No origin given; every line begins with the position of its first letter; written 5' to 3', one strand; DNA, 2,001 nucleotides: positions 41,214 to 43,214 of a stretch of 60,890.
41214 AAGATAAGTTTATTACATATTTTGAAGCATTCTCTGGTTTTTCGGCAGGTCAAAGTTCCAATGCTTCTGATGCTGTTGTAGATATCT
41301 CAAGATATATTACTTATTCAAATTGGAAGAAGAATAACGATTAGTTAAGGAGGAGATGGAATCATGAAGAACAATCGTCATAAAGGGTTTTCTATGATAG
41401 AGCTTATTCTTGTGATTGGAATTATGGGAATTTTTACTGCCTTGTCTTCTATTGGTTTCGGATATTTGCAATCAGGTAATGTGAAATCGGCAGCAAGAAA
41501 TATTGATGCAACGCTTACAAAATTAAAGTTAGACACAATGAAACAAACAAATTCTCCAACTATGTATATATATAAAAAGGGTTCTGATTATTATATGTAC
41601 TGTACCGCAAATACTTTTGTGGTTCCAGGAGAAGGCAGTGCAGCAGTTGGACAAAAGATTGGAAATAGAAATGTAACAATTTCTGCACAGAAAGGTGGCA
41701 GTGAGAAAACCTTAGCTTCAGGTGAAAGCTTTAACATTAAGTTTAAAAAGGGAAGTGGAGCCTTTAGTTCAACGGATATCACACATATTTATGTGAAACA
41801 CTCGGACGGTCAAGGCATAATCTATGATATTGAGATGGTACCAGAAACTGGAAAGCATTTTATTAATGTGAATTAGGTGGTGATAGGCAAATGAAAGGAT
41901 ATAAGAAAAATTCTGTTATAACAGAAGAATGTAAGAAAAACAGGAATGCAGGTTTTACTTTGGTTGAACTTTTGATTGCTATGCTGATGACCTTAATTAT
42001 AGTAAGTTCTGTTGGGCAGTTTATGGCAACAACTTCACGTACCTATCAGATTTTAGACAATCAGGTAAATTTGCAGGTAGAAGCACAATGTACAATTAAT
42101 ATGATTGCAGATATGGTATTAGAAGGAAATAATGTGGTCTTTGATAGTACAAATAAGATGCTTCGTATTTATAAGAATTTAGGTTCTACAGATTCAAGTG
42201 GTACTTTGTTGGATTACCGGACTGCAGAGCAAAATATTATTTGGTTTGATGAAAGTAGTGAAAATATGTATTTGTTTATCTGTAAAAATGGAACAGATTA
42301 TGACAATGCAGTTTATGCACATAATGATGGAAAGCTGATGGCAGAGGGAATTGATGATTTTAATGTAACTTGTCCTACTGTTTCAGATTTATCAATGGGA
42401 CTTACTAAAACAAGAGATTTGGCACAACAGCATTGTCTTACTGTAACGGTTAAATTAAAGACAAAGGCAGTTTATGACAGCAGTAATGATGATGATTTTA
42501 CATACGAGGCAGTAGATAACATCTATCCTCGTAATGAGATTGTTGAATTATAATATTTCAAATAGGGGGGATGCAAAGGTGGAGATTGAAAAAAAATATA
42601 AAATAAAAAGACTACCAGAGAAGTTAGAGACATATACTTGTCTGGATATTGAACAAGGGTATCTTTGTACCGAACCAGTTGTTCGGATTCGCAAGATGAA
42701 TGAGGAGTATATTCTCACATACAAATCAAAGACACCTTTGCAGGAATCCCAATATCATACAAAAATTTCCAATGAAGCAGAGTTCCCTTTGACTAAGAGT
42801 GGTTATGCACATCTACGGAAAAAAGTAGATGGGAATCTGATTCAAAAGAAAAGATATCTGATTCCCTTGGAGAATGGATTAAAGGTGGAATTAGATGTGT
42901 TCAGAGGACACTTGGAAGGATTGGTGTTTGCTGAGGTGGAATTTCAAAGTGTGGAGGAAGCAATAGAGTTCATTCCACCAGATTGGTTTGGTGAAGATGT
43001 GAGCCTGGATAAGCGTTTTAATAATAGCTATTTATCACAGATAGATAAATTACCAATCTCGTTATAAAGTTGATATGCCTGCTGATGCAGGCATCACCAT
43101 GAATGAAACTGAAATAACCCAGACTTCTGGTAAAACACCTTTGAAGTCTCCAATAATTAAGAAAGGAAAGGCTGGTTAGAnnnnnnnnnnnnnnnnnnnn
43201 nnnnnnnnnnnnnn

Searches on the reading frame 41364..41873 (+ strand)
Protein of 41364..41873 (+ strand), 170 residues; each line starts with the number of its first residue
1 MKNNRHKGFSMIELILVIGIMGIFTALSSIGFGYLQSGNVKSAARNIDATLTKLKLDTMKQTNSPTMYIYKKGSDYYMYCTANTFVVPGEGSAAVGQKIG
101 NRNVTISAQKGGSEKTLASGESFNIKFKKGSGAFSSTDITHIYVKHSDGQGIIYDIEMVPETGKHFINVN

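Call 5: search_protein_families(library=pfam, proteins=[window:41364-41873:+], max_evalue=0.01)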
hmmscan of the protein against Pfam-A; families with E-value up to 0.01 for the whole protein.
window:41364-41873:+ (170 aa): 1 family
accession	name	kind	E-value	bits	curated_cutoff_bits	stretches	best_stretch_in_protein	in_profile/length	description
PF07963.17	N_methyl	-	8.9e-06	25.5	21.2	1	4-27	2-25/27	Prokaryotic N-terminal methylation motif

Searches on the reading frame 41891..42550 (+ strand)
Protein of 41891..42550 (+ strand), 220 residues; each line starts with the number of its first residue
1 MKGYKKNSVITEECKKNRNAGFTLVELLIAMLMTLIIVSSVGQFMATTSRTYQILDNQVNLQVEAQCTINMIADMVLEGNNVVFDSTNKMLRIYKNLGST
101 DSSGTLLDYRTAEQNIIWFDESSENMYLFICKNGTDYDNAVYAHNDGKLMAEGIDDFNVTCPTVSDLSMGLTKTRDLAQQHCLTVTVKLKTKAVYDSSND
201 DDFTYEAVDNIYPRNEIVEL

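Call 5: search_protein_families(library=pfam, proteins=[window:41891-42550:+], max_evalue=0.01)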
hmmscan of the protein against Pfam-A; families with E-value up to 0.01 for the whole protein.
window:41891-42550:+ (220 aa): 2 families
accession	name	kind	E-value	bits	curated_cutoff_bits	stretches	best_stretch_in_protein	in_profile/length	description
PF07963.17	N_methyl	-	2.4e-06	27.3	21.2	1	17-40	2-25/27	Prokaryotic N-terminal methylation motif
PF10909.13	DUF2682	-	0.0018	18.9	33.3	0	36-96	10-69/88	Protein of unknown function (DUF2682)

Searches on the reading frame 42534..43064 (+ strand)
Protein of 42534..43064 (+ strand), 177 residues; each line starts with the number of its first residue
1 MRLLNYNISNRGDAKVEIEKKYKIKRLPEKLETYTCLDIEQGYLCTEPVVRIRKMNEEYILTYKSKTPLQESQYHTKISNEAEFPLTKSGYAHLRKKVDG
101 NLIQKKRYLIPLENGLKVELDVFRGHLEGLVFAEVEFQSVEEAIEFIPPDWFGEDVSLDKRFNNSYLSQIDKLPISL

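Call 5: search_protein_families(library=pfam, proteins=[window:42534-43064:+], max_evalue=0.01)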
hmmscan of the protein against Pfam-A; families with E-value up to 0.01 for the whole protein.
window:42534-43064:+ (177 aa): 1 family
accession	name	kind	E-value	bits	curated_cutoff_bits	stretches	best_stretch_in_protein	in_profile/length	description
PF01928.26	CYTH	-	0.00018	21.8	23.2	1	17-140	3-148/179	CYTH domain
